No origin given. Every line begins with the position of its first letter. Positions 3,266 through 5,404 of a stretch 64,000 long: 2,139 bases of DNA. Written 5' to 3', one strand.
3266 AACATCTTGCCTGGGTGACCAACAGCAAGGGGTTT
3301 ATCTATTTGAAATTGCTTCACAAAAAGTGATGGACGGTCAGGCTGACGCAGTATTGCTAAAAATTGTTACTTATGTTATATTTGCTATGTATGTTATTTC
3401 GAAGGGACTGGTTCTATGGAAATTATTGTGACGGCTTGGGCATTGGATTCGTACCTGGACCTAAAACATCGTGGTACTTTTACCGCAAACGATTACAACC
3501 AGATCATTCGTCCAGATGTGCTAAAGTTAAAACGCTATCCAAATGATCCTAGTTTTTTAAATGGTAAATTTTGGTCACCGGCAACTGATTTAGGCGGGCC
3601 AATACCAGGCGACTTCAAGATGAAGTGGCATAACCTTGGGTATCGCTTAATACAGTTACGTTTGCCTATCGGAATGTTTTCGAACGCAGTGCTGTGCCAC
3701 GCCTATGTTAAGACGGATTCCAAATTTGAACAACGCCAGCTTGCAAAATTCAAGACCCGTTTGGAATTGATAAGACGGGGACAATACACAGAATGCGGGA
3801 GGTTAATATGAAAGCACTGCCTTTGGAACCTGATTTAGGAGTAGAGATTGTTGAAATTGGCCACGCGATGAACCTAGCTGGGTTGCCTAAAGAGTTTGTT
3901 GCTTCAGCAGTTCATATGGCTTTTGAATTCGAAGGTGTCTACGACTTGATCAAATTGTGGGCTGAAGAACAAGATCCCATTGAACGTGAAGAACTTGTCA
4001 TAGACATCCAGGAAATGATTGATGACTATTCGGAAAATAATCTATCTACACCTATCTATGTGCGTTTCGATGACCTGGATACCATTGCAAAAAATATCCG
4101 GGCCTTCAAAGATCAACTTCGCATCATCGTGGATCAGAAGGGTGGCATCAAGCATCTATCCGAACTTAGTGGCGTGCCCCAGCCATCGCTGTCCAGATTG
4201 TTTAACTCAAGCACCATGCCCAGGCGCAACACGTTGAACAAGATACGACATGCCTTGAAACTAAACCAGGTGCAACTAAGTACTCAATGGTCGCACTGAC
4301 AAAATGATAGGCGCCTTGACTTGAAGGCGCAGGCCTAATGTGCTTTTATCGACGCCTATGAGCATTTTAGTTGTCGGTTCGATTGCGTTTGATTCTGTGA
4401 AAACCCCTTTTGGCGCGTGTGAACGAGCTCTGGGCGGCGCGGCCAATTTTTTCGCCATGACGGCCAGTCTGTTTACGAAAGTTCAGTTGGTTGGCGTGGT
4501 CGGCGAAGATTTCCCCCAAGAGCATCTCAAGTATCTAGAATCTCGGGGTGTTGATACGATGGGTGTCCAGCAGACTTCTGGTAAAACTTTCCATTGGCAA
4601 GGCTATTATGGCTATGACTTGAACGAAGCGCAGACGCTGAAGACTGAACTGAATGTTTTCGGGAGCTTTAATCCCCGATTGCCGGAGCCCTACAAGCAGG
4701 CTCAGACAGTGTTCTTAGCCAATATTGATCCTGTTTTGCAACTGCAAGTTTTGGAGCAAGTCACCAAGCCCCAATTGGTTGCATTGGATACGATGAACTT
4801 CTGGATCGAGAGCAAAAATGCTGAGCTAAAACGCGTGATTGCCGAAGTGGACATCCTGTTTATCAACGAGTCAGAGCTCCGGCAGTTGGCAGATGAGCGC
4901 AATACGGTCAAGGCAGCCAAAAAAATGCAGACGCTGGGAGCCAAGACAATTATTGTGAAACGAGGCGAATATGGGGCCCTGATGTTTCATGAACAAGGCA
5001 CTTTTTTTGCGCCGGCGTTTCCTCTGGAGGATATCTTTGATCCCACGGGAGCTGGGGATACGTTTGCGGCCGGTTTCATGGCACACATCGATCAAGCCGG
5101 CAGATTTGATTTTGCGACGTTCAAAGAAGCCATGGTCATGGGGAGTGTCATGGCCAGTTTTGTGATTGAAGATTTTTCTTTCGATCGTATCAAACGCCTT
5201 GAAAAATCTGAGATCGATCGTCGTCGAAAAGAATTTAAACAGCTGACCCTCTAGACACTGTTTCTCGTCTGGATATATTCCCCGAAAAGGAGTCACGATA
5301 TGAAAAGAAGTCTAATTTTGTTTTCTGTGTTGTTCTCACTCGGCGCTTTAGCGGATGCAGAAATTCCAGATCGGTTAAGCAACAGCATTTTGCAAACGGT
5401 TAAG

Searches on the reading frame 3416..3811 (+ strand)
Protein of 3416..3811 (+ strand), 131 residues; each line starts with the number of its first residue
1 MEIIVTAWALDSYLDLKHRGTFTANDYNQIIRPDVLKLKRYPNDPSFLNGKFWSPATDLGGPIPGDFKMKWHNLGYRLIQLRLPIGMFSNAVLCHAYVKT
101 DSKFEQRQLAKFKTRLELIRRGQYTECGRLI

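Call 10: search_protein_families(library=pfam, proteins=[window:3416-3811:+], max_evalue=0.1)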
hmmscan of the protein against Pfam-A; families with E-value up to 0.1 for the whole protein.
window:3416-3811:+ (131 aa): 0 families

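Call 12: find_encoding_contigs(protein=window:3416-3811:+, flank=10000, max_places=10)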
Protein window:3416-3811:+ (131 aa): 3 contigs read that carry it; 3 places shown.
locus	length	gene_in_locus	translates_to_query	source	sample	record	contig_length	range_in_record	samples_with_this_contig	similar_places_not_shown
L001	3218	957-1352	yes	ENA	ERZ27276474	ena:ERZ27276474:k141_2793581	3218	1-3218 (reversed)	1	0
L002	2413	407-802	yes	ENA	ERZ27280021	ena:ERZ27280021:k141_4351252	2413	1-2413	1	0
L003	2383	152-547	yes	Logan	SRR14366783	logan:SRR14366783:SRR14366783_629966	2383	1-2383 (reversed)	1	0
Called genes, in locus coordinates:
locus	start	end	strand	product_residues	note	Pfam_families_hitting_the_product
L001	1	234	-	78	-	?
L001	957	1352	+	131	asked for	-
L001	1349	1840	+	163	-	-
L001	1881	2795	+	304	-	PF00294:PfkB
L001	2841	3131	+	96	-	-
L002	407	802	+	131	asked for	-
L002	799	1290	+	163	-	-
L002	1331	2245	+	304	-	PF00294:PfkB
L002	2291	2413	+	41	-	?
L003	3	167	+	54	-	?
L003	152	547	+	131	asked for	-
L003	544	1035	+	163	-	-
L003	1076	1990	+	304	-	PF00294:PfkB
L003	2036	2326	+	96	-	-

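Call 22: search_protein_families(library=phrogs, proteins=[window:3416-3811:+], max_evalue=0.1)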
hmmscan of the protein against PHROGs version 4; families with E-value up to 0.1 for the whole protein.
window:3416-3811:+ (131 aa): 0 families

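Call 23: search_protein_families(library=padloc, proteins=[window:3416-3811:+], max_evalue=0.1)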
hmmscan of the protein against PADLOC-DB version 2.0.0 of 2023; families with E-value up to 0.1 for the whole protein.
window:3416-3811:+ (131 aa): 0 families

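Call 28: find_homologous_proteins(query=window:3416-3811:+)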
Query window:3416-3811:+ (131 aa): 248 proteins with E <= 0.001 among 251 candidates; the best 120 are listed.
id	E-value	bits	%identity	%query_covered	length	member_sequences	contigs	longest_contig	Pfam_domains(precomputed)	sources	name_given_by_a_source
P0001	1.5e-85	302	100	100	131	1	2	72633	-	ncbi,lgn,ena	-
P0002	8.5e-71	254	84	98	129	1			-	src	-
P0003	3.3e-64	233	75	99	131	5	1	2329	-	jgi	jgi:hypothetical protein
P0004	2.2e-57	211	71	99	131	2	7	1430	-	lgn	-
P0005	3.1e-57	210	72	99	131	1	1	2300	-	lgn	-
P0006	2.2e-56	208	69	99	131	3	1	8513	-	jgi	jgi:hypothetical protein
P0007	3.0e-56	207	72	99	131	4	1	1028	-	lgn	-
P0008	5.8e-56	206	72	99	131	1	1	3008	-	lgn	-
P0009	1.2e-55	205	69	100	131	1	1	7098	-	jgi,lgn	-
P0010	2.5e-55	204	70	99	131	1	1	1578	-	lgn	-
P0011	3.0e-55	204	71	99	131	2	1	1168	-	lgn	-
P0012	5.9e-55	203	69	100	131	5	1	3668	-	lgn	-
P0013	1.2e-54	202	69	99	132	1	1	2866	-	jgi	-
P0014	3.8e-54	200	70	99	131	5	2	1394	-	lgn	-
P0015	4.1e-54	200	68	99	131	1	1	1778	-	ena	-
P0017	2.7e-53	198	65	99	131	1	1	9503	-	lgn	-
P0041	9.8e-51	189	63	99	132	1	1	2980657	-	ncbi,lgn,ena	-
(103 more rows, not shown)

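Call 29: find_encoding_contigs(protein=P0006, flank=6000, max_places=4)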
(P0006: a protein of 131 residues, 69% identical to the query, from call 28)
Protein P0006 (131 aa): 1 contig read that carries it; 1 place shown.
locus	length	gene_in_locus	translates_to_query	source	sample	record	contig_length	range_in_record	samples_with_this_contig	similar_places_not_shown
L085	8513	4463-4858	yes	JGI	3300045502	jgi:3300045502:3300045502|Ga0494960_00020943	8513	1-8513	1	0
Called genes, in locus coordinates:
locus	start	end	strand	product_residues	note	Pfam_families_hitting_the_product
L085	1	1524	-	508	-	?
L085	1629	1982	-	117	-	-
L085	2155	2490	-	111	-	PF00216:Bac_DNA_binding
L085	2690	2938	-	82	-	-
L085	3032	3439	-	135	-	PF13470:PIN_3, PF16289:PIN_12 (faint)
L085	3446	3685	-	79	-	PF01402:RHH_1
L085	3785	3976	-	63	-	-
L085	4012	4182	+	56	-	-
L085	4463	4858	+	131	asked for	-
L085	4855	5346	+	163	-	-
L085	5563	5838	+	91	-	-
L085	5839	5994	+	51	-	-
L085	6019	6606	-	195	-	PF20066:Glyoxalase_8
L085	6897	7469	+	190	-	PF13338:AbiEi_4 (weak)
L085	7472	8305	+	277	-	PF08843:AbiEii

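Call 30: find_encoding_contigs(protein=P0017, flank=6000, max_places=4)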
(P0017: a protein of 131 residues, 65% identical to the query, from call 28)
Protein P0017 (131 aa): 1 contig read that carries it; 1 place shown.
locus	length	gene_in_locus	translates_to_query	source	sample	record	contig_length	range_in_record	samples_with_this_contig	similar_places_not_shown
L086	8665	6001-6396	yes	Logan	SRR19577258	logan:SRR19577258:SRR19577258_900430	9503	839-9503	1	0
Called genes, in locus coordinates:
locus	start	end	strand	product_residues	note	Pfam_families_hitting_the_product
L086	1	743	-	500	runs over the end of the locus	-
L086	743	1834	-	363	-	PF13481:AAA_25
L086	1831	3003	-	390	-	-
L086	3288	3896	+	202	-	PF00239:Resolvase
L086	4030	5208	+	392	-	PF13173:AAA_14, PF13635:DUF4143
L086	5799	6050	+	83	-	-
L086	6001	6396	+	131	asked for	-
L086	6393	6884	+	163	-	PF13443:HTH_26 (faint), PF01381:HTH_3 (weak)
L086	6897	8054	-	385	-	PF13173:AAA_14, PF13635:DUF4143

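Call 31: find_encoding_contigs(protein=P0041, flank=6000, max_places=4)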
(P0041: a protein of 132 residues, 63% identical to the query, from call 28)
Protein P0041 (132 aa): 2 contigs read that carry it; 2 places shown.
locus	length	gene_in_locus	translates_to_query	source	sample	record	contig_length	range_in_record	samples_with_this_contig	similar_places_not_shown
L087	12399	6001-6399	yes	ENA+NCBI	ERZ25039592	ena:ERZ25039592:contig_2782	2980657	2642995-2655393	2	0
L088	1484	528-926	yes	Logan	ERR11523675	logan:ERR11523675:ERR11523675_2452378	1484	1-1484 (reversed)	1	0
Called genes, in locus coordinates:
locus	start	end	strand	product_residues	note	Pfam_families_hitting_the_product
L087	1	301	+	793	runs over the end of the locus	-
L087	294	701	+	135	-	PF00072:Response_reg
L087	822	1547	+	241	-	PF00072:Response_reg, PF00486:Trans_reg_C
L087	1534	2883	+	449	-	PF00672:HAMP, PF00512:HisKA, PF02518:HATPase_c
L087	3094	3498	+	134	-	-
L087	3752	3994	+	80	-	-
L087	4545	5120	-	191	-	PF00583:Acetyltransf_1, PF13673:Acetyltransf_10 (weak), PF13508:Acetyltransf_7 (weak)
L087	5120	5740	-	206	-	PF04199:Cyclase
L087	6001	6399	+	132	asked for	-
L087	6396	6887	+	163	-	PF13443:HTH_26 (faint)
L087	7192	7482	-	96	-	-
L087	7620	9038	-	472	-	PF14706:Tnp_DNA_bind, PF01609:DDE_Tnp_1 (weak)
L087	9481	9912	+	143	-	-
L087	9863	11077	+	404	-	PF00702:Hydrolase, PF13419:HAD_2, PF00583:Acetyltransf_1 (weak), PF13673:Acetyltransf_10 (weak)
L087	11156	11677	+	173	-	PF13302:Acetyltransf_3, PF13523:Acetyltransf_8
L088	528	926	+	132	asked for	-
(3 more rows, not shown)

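Call 84: search_solved_structures(query=window:3416-3811:+, max_evalue=1)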
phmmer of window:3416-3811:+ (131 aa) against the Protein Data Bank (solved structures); distinct sequences matched with E-value up to 1: 4.
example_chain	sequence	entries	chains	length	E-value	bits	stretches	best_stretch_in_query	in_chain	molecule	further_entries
2yve_A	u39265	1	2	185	0.18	15.1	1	29-120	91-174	Transcriptional regulator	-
2zoy_A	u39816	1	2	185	0.19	15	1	29-120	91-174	Transcriptional regulator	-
2zoz_A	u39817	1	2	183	0.21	14.9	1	29-120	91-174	Transcriptional regulator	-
2yvh_A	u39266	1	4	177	0.22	14.8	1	29-119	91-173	Transcriptional regulator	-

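Call 96: predict_structure(alignment_id=A5)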
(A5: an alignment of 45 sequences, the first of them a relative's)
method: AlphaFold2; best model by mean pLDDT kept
length: 131 residues; sequences in the alignment: 45
mean_pLDDT: 89.2   pTM: 0.81
mean pLDDT of the five models: 89.2, 88.3, 87.9, 86.8, 79.6
residues with pLDDT >= 90: 86; 70-90: 44; 50-70: 1; < 50: 0
segments of 3 or more residues with pLDDT < 50: none
pLDDT, mean of each block of 10 residues (from residue 1): 95 95 94 93 84 79 83 81 84 93 92 93 95 87
secondary structure, 60 per line:
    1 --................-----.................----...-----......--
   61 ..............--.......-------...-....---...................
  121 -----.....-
elements in order: E3-6 H7-18 H24-40 E53-58 E61-74 E77-83 E91-93 E95-98 H102-120 E126-130

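Call 99: fold_search(model_id=the predicted structure, library=pdb)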
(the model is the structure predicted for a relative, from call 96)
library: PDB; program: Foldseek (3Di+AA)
matches with E <= 10: 176; with E <= 0.001: 0
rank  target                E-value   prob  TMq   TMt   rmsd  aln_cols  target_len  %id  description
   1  6af4_A                2.4e-02  0.99  0.54  0.58   4.9       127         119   12  Toxin-Antitoxin module from Streptococcus pneumoniae (released 2019-08-14)
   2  6af3_E                2.6e-02  0.93  0.40  0.43   5.4       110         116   11  Toxin-Antitoxin module from Streptococcus pneumoniae (released 2019-08-14)
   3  5jaa_D                4.5e-02  0.90  0.42  0.50   5.2       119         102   14  Crystal structure of the HigBA2 toxin-antitoxin complex (released 2017-04-05)
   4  8phj_X                5.1e-02  0.97  0.52  0.22   5.0       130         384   11  cA4-bound Cami1 in complex with 70S ribosome (released 2023-12-13)
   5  6af4_C                5.7e-02  0.82  0.39  0.42   5.4       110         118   12  Toxin-Antitoxin module from Streptococcus pneumoniae (released 2019-08-14)
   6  6af4_G                9.4e-02  0.66  0.39  0.42   5.5       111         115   14  Toxin-Antitoxin module from Streptococcus pneumoniae (released 2019-08-14)
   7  7etr_C                1.6e-01  0.77  0.42  0.61   4.4       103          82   16  Crystal structure of SO_1444-SO_1445 complex from Shewanella oneidensis (released 2022-03-23)
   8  8phj_Y                1.7e-01  0.77  0.48  0.21   5.3       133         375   10  cA4-bound Cami1 in complex with 70S ribosome (released 2023-12-13)
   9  6af3_A                2.4e-01  0.87  0.56  0.62   4.5       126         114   11  Toxin-Antitoxin module from Streptococcus pneumoniae (released 2019-08-14)
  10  7nbu_Y                2.5e-01  0.91  0.50  0.54   3.6       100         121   13  Structure of the HigB1 toxin mutant K95A from Mycobacterium tuberculosis (Rv1955) and its target, the cspA mRNA, on th (released 2022-03-02)
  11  8phb_A                3.0e-01  0.47  0.43  0.19   6.0       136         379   13  Crystal structure of apo Cami1 (released 2023-12-13)
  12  9w3a_D                4.7e-01  0.35  0.40  0.45   6.7       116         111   16  Crystal structure of PfiAT toxin-antitoxin complex (released 2026-02-11)
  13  6af3_C                4.9e-01  0.57  0.50  0.55   5.1       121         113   12  Toxin-Antitoxin module from Streptococcus pneumoniae (released 2019-08-14)
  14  8phb_B                5.3e-01  0.35  0.42  0.19   6.1       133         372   10  Crystal structure of apo Cami1 (released 2023-12-13)
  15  3u97                  5.6e-01  0.35  0.27  0.41   3.3        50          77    4  1.1 Angstrom-resolution crystal structure of the Brucella abortus ribonuclease toxin, BrnT (released 2012-02-22)
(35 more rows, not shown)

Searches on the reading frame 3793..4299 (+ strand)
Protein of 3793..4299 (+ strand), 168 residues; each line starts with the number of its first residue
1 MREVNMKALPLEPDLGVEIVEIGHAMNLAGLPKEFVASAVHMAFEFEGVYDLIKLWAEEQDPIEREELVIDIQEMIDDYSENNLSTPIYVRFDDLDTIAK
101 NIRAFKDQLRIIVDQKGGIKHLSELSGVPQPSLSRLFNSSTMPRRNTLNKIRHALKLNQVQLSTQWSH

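Call 10: search_protein_families(library=pfam, proteins=[window:3793-4299:+], max_evalue=0.1)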
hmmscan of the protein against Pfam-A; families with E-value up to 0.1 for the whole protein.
window:3793-4299:+ (168 aa): 3 families
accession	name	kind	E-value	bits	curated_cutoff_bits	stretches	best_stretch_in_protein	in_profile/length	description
PF01381.28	HTH_3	-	0.0012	19.3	23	1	122-156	15-49/55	Helix-turn-helix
PF21716.3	dnstrm_HI1420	-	0.013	15.8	27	1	117-158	44-85/90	Probable addiction module antidote protein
PF13443.12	HTH_26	-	0.058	14.1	22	0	119-157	13-52/63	Cro/C1-type HTH DNA-binding domain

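Call 22: search_protein_families(library=phrogs, proteins=[window:3793-4299:+], max_evalue=0.1)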
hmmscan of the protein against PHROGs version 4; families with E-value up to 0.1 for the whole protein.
window:3793-4299:+ (168 aa): 8 families
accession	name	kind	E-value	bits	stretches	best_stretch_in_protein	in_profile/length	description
phrog_4268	-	transcription regulation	0.0013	19.9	1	101-157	32-87/96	transcriptional repressor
phrog_7241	-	transcription regulation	0.0037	18.3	1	120-162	78-120/122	transcriptional regulator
phrog_4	-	transcription regulation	0.0055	16.7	1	98-164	137-193/400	transcriptional repressor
phrog_27180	-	unknown function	0.0083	17.2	1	110-153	10-53/69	-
phrog_4170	-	unknown function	0.014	15.8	1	14-77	101-163/257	-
phrog_8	-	transcription regulation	0.037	14.5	1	118-155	91-128/346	transcriptional regulator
phrog_3642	-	DNA, RNA and nucleotide metabolism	0.04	14.9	0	120-158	25-63/79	HTH DNA binding protein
phrog_18104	-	transcription regulation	0.075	13.9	0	121-156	18-53/57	transcriptional regulator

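Call 23: search_protein_families(library=padloc, proteins=[window:3793-4299:+], max_evalue=0.1)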
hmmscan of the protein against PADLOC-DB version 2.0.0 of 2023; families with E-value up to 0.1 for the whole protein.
window:3793-4299:+ (168 aa): 0 families

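Call 25: find_encoding_contigs(protein=window:3793-4299:+, flank=10000, max_places=10)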
Protein window:3793-4299:+ (168 aa): no gene with exactly this product is on record in the collection.

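Call 100: search_protein_families(library=pfam, proteins=[window:3808-4299:+], max_evalue=0.01)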
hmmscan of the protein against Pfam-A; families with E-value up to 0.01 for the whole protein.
window:3808-4299:+ (163 aa): 1 family
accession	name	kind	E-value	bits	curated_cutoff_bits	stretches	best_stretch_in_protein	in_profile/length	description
PF01381.28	HTH_3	-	0.0011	19.3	23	1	117-151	15-49/55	Helix-turn-helix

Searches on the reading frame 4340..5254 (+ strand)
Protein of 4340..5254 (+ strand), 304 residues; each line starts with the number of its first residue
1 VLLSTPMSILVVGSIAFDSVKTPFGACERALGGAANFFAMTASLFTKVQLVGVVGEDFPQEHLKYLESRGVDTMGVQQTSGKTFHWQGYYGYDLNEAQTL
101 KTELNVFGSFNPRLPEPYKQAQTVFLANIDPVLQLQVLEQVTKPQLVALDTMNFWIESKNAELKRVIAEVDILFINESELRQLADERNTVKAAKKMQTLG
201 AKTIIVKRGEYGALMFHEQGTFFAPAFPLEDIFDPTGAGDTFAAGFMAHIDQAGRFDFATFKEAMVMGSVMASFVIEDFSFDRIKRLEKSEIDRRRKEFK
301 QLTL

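Call 10: search_protein_families(library=pfam, proteins=[window:4340-5254:+], max_evalue=0.1)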
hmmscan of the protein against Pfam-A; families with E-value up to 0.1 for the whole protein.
window:4340-5254:+ (304 aa): 3 families
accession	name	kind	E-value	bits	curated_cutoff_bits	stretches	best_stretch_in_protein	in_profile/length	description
PF00294.29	PfkB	-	4.9e-35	121.8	25.8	1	27-278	31-292/302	pfkB family carbohydrate kinase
PF08543.17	Phos_pyr_kin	-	9.2e-05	22.4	27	1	136-252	86-213/246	Phosphomethylpyrimidine kinase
PF09710.15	Trep_dent_lipo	-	0.051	13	25.3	1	216-299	278-364/397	Treponema clustered lipoprotein (Trep_dent_lipo)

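Call 24: find_encoding_contigs(protein=window:4340-5254:+, flank=10000, max_places=10)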
Protein window:4340-5254:+ (304 aa): 4 contigs read that carry it; 4 places shown.
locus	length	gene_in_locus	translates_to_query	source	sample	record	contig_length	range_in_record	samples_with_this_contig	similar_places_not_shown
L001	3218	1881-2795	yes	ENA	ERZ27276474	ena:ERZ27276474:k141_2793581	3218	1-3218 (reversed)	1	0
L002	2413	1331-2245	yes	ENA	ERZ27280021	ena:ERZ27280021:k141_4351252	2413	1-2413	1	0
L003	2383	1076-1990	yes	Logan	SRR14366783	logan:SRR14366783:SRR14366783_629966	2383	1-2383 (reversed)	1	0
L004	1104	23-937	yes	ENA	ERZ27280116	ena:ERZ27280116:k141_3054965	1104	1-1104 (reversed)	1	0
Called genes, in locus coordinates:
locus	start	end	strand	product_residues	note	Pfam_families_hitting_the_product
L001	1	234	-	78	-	?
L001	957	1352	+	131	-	-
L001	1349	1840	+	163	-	-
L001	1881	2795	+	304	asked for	PF00294:PfkB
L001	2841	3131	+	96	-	-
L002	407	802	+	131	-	-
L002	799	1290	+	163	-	-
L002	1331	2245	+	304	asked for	PF00294:PfkB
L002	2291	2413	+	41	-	?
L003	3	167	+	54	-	?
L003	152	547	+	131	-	-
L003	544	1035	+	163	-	-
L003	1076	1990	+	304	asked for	PF00294:PfkB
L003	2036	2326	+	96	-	-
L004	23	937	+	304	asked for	PF00294:PfkB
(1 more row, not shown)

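Call 74: list_cluster_members(proteins=[P0001, P0121, P0123, P0124, window:4340-5254:+, window:5605-6213:+])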
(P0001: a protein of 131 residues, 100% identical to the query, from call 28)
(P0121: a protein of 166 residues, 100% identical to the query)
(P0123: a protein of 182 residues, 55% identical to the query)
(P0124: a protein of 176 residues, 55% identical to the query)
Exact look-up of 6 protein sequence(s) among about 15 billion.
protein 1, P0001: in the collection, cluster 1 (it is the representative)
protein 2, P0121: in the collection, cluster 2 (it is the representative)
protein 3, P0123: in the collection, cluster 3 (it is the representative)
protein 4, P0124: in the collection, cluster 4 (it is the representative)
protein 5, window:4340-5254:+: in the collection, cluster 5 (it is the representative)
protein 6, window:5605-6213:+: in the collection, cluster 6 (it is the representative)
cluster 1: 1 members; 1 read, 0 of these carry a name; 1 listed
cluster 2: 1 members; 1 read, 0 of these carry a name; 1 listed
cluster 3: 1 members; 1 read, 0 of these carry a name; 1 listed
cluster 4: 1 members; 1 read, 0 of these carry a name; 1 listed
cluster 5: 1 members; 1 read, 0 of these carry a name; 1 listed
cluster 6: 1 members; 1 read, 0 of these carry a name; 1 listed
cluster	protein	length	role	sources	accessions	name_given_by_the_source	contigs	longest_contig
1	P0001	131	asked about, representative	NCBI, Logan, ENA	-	-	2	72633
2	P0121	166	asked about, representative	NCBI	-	-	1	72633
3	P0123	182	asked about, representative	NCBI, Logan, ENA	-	-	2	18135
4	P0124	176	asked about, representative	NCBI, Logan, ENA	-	-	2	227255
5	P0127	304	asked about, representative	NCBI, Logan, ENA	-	-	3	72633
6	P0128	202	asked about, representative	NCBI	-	-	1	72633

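Call 78: find_homologous_proteins(query=window:4340-5254:+, max_evalue=1e-60)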
Query window:4340-5254:+ (304 aa): 7983 proteins with E <= 1e-60 among 8000 candidates; the best 120 are listed.
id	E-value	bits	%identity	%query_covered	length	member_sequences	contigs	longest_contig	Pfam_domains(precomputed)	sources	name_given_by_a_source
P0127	1.2e-197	673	100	100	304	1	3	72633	PF00294.30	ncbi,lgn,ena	-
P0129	5.1e-174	595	88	100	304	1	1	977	PF00294.30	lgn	-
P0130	3.6e-167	573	86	98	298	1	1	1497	PF00294.30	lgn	-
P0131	5.0e-166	569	86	98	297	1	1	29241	PF00294.30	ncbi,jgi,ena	ncbi:MAG: PfkB family carbohydrate kinase [Myxococcaceae bacterium]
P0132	6.5e-165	566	84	98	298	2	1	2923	PF00294.30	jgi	jgi:sugar/nucleoside kinase (ribokinase family)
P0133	6.8e-162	556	83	98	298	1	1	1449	PF00294.30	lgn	-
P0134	8.8e-162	555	84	98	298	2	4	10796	PF00294.30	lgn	-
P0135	1.3e-160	551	83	98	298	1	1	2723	PF00294.30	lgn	-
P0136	2.4e-158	544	82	98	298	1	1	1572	PF08543.18,PF00294.30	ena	-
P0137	7.1e-157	539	79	98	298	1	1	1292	PF00294.30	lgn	-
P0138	1.5e-152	525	79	98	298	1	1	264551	PF00294.30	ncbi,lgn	ncbi:MAG: PfkB family carbohydrate kinase [Myxococcota bacterium]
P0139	4.0e-143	494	73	96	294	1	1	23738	PF00294.30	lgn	-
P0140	9.3e-141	486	72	98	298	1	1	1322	PF00294.30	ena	-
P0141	1.7e-136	472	83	83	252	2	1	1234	PF00294.30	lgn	-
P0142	1.9e-136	472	69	98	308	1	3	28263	PF00294.30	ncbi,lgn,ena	-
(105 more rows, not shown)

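Call 79: find_encoding_contigs(protein=P0131, flank=10000, max_places=6)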
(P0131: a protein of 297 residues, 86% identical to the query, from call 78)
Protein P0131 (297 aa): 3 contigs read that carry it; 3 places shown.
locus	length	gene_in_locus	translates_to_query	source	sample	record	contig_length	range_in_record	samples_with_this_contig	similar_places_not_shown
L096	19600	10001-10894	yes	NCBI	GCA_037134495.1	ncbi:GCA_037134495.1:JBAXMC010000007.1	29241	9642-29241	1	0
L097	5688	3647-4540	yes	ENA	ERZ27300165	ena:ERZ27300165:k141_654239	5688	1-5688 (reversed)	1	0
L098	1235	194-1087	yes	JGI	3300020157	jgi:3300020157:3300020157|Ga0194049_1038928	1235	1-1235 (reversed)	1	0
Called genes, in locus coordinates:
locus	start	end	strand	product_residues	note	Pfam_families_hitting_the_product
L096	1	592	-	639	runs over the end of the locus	PF00989:PAS (faint), PF08448:PAS_4, PF13426:PAS_9, PF08448:PAS_4, PF02518:HATPase_c, PF14501:HATPase_c_5 (weak)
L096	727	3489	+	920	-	PF00474:SSF, PF02518:HATPase_c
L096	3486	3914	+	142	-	PF00072:Response_reg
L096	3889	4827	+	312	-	PF12146:Hydrolase_4 (weak), PF00561:Abhydrolase_1, PF12697:Abhydrolase_6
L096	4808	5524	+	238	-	PF01553:Acyltransferase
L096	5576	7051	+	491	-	PF03219:TLC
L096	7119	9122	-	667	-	PF14697:Fer4_21 (faint), PF12838:Fer4_7 (weak), PF13183:Fer4_8, PF13187:Fer4_9, PF13237:Fer4_10, PF13484:Fer4_16 (weak), PF02754:CCG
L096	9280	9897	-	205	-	-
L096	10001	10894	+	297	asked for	PF00294:PfkB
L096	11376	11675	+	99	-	-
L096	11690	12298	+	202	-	PF03548:LolA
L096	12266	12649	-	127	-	PF01713:Smr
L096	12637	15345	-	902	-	-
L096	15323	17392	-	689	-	PF01138:RNase_PH, PF03725:RNase_PH_C, PF03726:PNPase, PF01138:RNase_PH, PF00013:KH_1, PF00575:S1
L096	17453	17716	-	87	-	PF00312:Ribosomal_S15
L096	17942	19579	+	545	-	PF09479:Flg_new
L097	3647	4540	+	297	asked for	PF00294:PfkB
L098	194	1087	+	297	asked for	PF00294:PfkB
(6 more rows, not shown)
